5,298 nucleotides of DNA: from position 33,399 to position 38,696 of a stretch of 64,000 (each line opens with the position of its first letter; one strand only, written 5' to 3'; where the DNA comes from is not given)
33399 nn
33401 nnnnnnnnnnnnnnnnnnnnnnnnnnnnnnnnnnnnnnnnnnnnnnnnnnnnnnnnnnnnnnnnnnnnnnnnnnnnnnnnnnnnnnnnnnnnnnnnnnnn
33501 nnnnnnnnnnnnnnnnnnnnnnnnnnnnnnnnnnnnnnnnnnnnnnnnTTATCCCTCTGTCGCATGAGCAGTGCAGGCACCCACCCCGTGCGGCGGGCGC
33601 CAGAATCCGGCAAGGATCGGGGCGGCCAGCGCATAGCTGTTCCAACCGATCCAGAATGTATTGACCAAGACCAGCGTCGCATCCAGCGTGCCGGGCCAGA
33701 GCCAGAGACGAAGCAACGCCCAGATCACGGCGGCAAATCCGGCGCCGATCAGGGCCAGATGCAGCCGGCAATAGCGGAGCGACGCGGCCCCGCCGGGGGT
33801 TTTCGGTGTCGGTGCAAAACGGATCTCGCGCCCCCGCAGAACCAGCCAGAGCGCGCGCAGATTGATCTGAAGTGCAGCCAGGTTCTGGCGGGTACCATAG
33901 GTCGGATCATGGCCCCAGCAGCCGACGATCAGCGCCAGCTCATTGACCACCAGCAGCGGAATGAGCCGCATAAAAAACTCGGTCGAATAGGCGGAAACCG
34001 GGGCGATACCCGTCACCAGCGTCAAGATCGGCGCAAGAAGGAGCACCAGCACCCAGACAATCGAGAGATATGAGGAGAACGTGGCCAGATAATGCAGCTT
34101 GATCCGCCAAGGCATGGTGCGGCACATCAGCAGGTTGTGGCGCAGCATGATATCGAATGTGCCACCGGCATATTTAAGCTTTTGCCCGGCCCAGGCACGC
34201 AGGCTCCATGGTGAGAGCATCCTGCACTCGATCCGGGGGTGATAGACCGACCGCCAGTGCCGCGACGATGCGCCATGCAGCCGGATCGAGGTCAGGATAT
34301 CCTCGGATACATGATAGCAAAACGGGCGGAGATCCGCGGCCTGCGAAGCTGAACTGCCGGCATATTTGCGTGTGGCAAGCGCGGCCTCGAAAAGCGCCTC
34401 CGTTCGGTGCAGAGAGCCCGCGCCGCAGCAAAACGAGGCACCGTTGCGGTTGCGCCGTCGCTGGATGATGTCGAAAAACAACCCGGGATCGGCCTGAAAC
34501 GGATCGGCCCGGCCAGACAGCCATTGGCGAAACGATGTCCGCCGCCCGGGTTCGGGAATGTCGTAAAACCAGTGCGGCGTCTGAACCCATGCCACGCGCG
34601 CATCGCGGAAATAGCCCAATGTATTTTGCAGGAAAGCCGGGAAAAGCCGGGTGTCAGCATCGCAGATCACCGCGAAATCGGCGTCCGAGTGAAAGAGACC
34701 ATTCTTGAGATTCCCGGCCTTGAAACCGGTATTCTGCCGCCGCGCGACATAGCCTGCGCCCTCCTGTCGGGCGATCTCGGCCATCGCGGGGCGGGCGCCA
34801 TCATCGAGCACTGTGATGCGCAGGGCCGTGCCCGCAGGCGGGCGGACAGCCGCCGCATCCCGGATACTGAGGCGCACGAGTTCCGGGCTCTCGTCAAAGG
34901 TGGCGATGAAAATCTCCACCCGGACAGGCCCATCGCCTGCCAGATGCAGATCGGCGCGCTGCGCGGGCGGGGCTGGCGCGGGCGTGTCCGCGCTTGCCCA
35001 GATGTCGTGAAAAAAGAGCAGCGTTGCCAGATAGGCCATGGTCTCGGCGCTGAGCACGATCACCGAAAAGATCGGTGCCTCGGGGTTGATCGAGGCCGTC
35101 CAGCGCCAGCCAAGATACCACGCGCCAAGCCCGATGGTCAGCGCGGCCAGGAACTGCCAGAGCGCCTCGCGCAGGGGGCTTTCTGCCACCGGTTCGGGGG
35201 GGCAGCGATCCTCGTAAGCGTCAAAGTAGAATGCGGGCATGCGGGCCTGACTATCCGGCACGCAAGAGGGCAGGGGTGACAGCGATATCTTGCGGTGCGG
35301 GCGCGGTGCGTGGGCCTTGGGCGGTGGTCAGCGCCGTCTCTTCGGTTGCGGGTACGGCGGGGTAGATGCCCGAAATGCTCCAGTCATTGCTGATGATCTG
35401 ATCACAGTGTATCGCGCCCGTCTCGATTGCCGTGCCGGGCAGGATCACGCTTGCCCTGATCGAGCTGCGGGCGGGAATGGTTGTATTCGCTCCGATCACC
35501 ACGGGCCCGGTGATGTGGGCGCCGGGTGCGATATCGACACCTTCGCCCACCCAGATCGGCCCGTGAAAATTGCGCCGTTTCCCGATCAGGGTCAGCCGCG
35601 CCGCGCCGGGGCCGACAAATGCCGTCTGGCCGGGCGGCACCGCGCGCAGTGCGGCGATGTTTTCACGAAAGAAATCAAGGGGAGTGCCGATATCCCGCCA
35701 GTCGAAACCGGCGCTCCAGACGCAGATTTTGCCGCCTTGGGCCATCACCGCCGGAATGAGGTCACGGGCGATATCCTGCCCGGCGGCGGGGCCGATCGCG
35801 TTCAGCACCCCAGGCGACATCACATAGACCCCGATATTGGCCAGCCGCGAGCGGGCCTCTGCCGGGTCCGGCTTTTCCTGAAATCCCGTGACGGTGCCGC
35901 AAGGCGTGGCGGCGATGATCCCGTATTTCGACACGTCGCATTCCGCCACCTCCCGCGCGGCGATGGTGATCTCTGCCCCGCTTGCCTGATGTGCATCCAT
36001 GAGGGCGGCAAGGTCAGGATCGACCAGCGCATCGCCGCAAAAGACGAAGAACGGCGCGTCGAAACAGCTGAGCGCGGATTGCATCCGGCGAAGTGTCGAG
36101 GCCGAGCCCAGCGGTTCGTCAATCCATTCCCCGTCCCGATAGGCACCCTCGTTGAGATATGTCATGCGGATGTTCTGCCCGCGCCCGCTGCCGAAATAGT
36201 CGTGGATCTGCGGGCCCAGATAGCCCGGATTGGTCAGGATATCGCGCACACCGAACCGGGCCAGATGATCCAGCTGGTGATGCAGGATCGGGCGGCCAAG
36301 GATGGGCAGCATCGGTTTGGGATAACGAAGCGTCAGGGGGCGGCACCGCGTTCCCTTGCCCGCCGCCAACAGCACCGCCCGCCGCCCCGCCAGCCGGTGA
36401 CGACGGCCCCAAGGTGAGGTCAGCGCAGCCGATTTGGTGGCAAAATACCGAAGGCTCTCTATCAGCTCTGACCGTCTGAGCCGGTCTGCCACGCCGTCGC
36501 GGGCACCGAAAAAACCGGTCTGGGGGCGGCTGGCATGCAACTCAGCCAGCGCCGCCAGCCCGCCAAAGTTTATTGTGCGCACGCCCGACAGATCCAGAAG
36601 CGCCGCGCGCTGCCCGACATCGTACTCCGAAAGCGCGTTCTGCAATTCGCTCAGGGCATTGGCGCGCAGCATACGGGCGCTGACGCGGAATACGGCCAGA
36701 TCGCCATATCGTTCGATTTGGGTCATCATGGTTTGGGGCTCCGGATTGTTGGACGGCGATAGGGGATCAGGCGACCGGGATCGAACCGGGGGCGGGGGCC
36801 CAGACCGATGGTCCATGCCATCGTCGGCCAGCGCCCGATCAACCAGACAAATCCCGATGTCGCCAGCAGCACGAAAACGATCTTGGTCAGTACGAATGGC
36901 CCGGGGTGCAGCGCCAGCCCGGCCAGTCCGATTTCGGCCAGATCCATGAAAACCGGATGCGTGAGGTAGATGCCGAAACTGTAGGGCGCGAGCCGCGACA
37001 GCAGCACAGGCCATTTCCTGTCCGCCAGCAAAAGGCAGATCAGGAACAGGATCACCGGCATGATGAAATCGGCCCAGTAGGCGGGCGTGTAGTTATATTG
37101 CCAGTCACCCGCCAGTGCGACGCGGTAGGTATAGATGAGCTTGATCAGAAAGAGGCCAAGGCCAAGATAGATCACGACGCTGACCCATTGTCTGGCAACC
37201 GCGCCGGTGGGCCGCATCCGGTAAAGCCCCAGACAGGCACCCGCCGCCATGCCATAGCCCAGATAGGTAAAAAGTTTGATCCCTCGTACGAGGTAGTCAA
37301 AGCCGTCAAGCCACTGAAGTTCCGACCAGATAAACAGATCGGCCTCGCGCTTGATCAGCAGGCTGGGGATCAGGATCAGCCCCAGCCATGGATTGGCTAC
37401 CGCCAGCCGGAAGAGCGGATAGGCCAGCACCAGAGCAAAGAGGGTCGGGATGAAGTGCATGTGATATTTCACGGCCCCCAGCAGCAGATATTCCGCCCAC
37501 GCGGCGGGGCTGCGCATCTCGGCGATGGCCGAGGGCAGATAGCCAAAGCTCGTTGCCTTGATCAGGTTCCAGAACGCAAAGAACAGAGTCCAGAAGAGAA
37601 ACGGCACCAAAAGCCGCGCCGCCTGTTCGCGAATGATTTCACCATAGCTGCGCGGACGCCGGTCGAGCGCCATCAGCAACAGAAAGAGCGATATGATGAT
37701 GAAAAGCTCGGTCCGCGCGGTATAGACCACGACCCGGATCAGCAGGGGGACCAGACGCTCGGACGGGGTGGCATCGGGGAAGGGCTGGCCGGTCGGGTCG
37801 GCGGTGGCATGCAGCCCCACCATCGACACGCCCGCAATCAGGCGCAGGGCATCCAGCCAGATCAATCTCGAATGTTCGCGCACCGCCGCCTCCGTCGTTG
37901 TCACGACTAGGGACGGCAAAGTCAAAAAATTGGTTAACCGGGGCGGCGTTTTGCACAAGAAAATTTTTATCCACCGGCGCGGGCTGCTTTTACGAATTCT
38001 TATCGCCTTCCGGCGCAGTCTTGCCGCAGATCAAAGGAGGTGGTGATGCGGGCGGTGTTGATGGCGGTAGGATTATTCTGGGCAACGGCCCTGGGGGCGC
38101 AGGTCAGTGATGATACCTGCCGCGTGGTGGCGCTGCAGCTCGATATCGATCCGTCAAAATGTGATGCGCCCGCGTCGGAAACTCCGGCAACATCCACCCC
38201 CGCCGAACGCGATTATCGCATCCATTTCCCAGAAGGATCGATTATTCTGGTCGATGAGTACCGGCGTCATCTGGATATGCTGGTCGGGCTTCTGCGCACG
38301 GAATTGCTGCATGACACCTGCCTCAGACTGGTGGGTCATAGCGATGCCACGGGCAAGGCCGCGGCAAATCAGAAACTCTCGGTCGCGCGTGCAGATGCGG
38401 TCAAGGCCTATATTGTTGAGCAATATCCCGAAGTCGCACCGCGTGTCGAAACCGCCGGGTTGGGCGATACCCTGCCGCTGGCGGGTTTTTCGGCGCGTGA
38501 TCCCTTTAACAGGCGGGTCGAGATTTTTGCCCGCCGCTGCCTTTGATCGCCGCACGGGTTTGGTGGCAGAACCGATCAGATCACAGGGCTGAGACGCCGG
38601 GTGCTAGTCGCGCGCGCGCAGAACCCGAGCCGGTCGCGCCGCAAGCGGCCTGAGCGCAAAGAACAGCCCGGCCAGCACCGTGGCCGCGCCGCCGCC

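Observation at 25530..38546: tRNA-Val-adjacent ~13 kb glucan-type synthesis/modification/export locus with an unusual parts list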

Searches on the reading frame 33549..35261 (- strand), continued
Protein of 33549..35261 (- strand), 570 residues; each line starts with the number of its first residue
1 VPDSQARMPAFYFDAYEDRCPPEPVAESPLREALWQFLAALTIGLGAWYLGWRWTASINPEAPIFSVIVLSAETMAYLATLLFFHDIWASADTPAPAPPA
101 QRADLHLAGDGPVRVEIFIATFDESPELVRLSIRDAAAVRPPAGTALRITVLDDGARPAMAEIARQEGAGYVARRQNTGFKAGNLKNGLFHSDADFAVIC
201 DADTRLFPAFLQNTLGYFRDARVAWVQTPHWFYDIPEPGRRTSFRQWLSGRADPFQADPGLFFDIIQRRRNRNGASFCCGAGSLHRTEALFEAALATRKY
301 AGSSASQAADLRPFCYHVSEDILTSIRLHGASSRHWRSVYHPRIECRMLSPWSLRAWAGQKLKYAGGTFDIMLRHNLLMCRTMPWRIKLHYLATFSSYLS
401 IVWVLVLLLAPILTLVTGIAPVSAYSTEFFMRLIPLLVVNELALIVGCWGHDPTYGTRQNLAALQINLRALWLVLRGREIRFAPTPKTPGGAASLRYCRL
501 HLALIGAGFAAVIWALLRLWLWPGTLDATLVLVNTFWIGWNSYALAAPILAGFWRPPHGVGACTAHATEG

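Call 92: get_annotated_region(hit=H10, flank=10000)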
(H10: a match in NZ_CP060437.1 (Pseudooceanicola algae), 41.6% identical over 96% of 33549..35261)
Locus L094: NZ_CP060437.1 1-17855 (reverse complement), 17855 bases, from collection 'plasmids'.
description: Pseudooceanicola algae strain Lw-13e plasmid p202, complete sequence
organism: Pseudooceanicola algae (NCBI taxid 1537215)
taxonomy: Bacteria; Pseudomonadota; Alphaproteobacteria; Rhodobacterales; Paracoccaceae; Pseudooceanicola; Pseudooceanicola algae
host: -; source: whole organism,marine macroalga Fucus spiralis; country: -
typing (MOB-suite, as given by PLSDB): non-mobilizable
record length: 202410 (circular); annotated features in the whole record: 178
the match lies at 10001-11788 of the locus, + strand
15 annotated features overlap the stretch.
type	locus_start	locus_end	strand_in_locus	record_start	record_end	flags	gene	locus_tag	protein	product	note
CDS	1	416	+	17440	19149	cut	-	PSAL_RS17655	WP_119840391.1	dihydroxy-acid dehydratase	-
CDS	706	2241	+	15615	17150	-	-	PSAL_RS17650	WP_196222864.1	hypothetical protein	-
CDS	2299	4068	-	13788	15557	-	-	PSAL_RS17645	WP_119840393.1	ATP-binding protein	-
CDS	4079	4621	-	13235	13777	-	-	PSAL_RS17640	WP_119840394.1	heme NO-binding domain-containing protein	-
CDS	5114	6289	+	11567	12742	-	-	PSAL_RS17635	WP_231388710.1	SpoIIE family protein phosphatase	-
CDS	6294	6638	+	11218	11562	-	-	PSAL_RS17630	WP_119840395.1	STAS domain-containing protein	-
CDS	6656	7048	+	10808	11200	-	-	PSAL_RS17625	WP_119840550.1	ATP-binding protein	-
CDS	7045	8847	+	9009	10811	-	-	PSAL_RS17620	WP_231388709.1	DUF3131 domain-containing protein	-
CDS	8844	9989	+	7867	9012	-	-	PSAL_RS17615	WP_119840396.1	acyltransferase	-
CDS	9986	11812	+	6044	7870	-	-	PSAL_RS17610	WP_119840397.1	cellulose synthase catalytic subunit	-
CDS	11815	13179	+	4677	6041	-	-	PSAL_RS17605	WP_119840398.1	DUF3131 domain-containing protein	-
CDS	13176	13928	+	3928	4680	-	-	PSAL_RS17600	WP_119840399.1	hypothetical protein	-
CDS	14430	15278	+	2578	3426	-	-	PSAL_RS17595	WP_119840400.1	helix-turn-helix domain-containing protein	-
CDS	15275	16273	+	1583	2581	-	-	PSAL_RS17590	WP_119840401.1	ArsJ-associated glyceraldehyde-3-phosphate dehydrogenase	GO:0006006 - glucose metabolic process [Evidence IEA]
CDS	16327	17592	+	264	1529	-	arsJ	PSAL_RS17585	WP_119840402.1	organoarsenical effux MFS transporter ArsJ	GO:0055085 - transmembrane transport [Evidence IEA]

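Call 93: search_dna_similar(query=window:33549-35261:-, collection=plasmids, mode=protein, max_rows=45, rows=spread)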
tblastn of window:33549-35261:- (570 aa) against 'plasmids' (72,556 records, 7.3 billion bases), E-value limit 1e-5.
Records with a match: 496; places in all: 517; records where one place covers at least 80% of the query: 141.
Best place of each record, by identity: <60% 496.
By first word of the organism name: Escherichia 134; Sinorhizobium 94; Rhizobium 85; Agrobacterium 32; Bradyrhizobium 27; Ensifer 15; Klebsiella 12; Pantoea 8; Azospirillum 7; Caballeronia 6; and 45 more.
By predicted mobility (MOB-suite, as given by PLSDB): non-mobilizable 243; mobilizable 152; conjugative 101.
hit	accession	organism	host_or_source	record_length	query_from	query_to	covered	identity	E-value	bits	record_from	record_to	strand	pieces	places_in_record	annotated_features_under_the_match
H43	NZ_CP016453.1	Sphingobium sp. RAC03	Microbial isolate,Algal phycosphere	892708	10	563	97%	43.3%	1e-132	434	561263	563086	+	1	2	glycosyltransferase | SPOR domain-containing protein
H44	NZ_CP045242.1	Pantoea sp. JZ29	Euphorbia granulata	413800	11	556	96%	41.1%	7e-123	406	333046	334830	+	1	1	glycosyltransferase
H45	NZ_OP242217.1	Escherichia coli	Homo sapiens,stool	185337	37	549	90%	28.2%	5e-24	115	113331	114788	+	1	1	bcsA: UDP-forming cellulose synthase catalytic subunit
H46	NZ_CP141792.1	Escherichia coli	duck,mixed culture,fece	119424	37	549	90%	28.2%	1e-23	114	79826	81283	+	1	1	bcsA: UDP-forming cellulose synthase catalytic subunit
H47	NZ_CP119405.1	Escherichia coli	Cell culutre,Human faeces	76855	37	549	90%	28.2%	1e-23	114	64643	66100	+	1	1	bcsA: UDP-forming cellulose synthase catalytic subunit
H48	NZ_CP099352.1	Escherichia marmotae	culture,Pooled sediment sample ...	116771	37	549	90%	28.2%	1e-23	114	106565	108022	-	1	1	bcsA: UDP-forming cellulose synthase catalytic subunit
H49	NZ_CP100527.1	Escherichia coli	Gallus gallus domesticus,whole ...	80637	37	549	90%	28.2%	1e-23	113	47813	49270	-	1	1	bcsA: UDP-forming cellulose synthase catalytic subunit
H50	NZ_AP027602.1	Escherichia coli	Homo sapiens,whole organism,feces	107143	37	549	90%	28.2%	1e-23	113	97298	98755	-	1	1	bcsA: UDP-forming cellulose synthase catalytic subunit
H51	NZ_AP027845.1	Escherichia coli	Homo sapiens,whole organism,feces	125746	37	549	90%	28.2%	1e-23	113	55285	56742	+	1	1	bcsA: UDP-forming cellulose synthase catalytic subunit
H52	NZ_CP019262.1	Escherichia coli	chicken,whole organism,stool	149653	37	549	90%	28.2%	1e-23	113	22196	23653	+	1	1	bcsA: UDP-forming cellulose synthase catalytic subunit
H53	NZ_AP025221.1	Escherichia coli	Homo sapiens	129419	37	549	90%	28.2%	1e-23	113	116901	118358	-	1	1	bcsA: UDP-forming cellulose synthase catalytic subunit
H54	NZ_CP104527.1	Escherichia coli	Poultry,Pullet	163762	37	549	90%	28.1%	1e-23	114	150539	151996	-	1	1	bcsA: UDP-forming cellulose synthase catalytic subunit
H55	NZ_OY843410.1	Escherichia coli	hen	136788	37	549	90%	28.0%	1e-23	113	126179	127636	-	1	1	bcsA: UDP-forming cellulose synthase catalytic subunit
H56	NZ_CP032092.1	Pseudoalteromonas donghaensis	cell culture,seawater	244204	38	400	64%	29.7%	1e-23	113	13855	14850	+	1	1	bcsA: UDP-forming cellulose synthase catalytic subunit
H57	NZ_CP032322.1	Azospirillum argentinense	soil sample,Agricultural field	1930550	38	372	59%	30.2%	4e-21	105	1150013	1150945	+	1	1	record has no annotation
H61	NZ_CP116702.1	Agrobacterium tumefaciens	Yarrow,cell culture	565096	110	400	51%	29.3%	6e-19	99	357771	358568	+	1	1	cellulose synthase catalytic subunit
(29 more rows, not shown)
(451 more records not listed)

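Call 113: get_annotated_region(hit=H61, flank=6000)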
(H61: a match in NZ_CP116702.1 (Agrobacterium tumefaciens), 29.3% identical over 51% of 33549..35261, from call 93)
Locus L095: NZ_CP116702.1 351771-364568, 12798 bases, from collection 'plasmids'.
description: Agrobacterium tumefaciens strain A47a plasmid pAtA47a_a, complete sequence
organism: Agrobacterium tumefaciens (NCBI taxid 358)
taxonomy: Bacteria; Pseudomonadota; Alphaproteobacteria; Hyphomicrobiales; Rhizobiaceae; Agrobacterium; Agrobacterium tumefaciens
host: -; source: Yarrow,cell culture; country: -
typing (MOB-suite, as given by PLSDB): conjugative; relaxase MOBQ; mating-pair formation MPF_T
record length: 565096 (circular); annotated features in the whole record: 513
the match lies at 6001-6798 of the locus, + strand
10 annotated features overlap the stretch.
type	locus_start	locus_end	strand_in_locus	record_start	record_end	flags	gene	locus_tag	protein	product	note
CDS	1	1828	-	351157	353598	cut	-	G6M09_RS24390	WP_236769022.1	TonB-dependent siderophore receptor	GO:0015891 - siderophore transport [Evidence IEA]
CDS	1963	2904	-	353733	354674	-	-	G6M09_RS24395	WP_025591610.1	FecR family protein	GO:0006811 - monoatomic ion transport [Evidence IEA]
CDS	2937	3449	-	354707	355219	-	-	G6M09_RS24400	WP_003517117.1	sigma-70 family RNA polymerase sigma factor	GO:0006352 - DNA-templated transcription initiation [Evidence IEA]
CDS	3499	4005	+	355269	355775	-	-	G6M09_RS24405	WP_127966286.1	hypothetical protein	-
CDS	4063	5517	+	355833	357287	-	-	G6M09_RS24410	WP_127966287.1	HlyD family secretion protein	-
CDS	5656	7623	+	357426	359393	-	-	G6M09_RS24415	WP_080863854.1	cellulose synthase catalytic subunit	-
CDS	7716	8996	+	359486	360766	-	-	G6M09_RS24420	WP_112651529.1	hypothetical protein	-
CDS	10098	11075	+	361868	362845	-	-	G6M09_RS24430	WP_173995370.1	DUF1852 domain-containing protein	-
CDS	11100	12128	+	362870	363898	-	-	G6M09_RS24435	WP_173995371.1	methionine synthase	GO:0009086 - methionine biosynthetic process [Evidence IEA]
CDS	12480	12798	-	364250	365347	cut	-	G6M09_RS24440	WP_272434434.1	helix-turn-helix domain-containing protein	GO:0006355 - regulation of DNA-templated transcription [Evidence IEA]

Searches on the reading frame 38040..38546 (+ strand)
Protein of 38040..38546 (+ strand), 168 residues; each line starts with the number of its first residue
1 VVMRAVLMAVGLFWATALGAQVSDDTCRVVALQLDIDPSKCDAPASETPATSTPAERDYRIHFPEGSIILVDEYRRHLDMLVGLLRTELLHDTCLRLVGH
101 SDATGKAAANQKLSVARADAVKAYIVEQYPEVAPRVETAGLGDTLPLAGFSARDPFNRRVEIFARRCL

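Call 4: search_protein_families(library=pfam, proteins=[window:38040-38546:+], max_evalue=0.01)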
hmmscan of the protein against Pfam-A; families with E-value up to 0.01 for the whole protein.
window:38040-38546:+ (168 aa): 1 family
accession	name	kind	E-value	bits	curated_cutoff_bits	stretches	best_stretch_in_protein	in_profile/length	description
PF00691.25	OmpA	-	2.7e-11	44.1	27.2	1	63-149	2-87/98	OmpA family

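Call 5: search_protein_families(library=ncbifam, proteins=[window:38040-38546:+], max_evalue=0.01)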
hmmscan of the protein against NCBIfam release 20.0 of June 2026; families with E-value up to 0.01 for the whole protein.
window:38040-38546:+ (168 aa): 22 families
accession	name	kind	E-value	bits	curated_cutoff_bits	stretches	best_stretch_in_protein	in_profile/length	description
NF053611.1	YiaD_Gzip_OmpA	equivalog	4e-14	52.8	175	1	60-163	103-205/206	YiaD family glycine zipper/OmpA-like lipoprotein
NF053612.1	anchor_PA1041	equivalog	1.7e-11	44.5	250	1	48-162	119-233/236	PA1041 family peptidoglycan-binding anchor lipoprotein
TIGR03789.1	pdsO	hypoth_equivalog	3.4e-11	43.3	152.2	1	59-161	139-240/243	sortase-associated OmpA-like protein PdsO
NF045787.1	OmpABordt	equivalog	9.6e-11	41.7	200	1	68-162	94-187/194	outer membrane protein OmpA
NF007804.1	PRK10510.1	equivalog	2.3e-09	36.9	307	1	91-162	142-214/219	OmpA family lipoprotein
NF045788.1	Omp38Acinit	equivalog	5.1e-09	35.7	500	1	92-160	272-342/354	outer membrane protein Omp38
NF053585.1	OMP_LP_YfiB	equivalog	7.8e-09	35.6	128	1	94-162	89-158/163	outer membrane lipoprotein YfiB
TIGR03350.1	type_VI_ompA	equivalog_domain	1.9e-08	34.3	139.8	1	95-163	63-136/137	type VI secretion system protein TssL, long form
NF047653.1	OMPLoa22Lepto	equivalog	2.7e-08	33.6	300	1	92-161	103-177/183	OmpA family outer membrane lipoprotein Loa22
NF053613.1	OMP_toxin_LptF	equivalog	9.7e-07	28.7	400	1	98-162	178-243/256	lipotoxin F family OmpA-related lipoprotein LptF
NF008071.1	PRK10808.1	equivalog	2.6e-06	27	277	1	70-153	242-324/358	porin OmpA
NF005444.0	PRK07033.1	equivalog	6.4e-06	25.4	520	1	96-162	348-419/438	DotU family type VI secretion system protein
NF005195.1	PRK06667.1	equivalog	1.3e-05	25.1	300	1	62-163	125-234/241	flagellar motor protein MotB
NF052230.1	T9SS_PorE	exception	1.6e-05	23.4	600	1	70-146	526-599/648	PorE family type IX secretion system protein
NF006508.0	PRK08944.1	subfamily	1.9e-05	24.1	259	1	62-163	182-286/304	MotB family protein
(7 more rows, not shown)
